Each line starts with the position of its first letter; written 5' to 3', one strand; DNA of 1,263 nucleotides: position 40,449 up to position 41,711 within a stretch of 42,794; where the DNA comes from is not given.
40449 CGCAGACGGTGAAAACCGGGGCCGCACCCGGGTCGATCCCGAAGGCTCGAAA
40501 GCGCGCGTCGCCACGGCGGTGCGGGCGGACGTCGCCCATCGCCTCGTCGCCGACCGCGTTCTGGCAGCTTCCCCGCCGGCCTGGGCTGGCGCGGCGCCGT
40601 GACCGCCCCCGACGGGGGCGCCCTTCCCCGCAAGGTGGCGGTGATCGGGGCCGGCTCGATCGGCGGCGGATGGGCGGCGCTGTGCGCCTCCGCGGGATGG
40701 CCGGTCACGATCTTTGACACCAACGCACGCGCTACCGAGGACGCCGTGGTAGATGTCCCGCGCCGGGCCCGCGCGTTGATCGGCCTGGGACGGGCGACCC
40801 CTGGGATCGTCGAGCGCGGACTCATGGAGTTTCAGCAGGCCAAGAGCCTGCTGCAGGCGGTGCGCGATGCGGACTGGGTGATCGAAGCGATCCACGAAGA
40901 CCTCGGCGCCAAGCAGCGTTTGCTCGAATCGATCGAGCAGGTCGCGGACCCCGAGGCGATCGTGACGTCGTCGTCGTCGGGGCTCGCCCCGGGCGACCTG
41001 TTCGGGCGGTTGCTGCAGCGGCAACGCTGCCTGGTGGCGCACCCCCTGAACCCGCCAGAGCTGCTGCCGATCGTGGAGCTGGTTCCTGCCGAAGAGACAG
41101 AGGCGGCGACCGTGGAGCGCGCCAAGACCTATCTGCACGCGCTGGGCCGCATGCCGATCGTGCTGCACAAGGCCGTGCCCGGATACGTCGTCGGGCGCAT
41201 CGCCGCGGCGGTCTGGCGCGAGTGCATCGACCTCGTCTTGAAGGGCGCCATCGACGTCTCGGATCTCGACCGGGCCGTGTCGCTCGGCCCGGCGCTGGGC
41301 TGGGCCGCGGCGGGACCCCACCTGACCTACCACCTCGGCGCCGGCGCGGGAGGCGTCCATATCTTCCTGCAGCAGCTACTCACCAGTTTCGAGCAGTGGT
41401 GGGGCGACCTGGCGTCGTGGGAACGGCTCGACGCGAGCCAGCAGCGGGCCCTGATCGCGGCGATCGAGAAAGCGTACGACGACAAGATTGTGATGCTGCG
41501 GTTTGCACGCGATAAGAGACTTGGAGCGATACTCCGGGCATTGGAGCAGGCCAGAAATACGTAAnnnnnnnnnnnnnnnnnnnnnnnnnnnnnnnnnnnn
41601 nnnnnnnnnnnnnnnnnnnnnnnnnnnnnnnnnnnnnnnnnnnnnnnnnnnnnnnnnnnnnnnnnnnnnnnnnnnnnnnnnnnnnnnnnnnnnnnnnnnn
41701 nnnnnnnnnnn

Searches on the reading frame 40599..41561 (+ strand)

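Call 9: search_protein_families(library=pfam, proteins=[window:40599-41561:+], max_evalue=0.001)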
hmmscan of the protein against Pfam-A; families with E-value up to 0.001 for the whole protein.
window:40599-41561:+ (321 aa): 5 families
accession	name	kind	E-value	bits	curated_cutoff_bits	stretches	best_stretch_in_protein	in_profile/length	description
PF02737.24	3HCDH_N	-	2.1e-44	152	22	1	12-190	1-178/180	3-hydroxyacyl-CoA dehydrogenase, NAD binding domain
PF00725.27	3HCDH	-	3.7e-07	31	22.1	1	195-279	1-88/97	3-hydroxyacyl-CoA dehydrogenase, C-terminal domain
PF01262.27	AlaDh_PNT_C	-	0.00012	22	23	1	7-99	25-101/214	Alanine dehydrogenase/PNT, C-terminal domain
PF03446.21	NAD_binding_2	-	0.00015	22.2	21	1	12-126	1-93/161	NAD binding domain of 6-phosphogluconate dehydrogenase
PF02558.23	ApbA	-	0.00093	19.3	22.2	0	13-44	1-32/150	Ketopantoate reductase PanE/ApbA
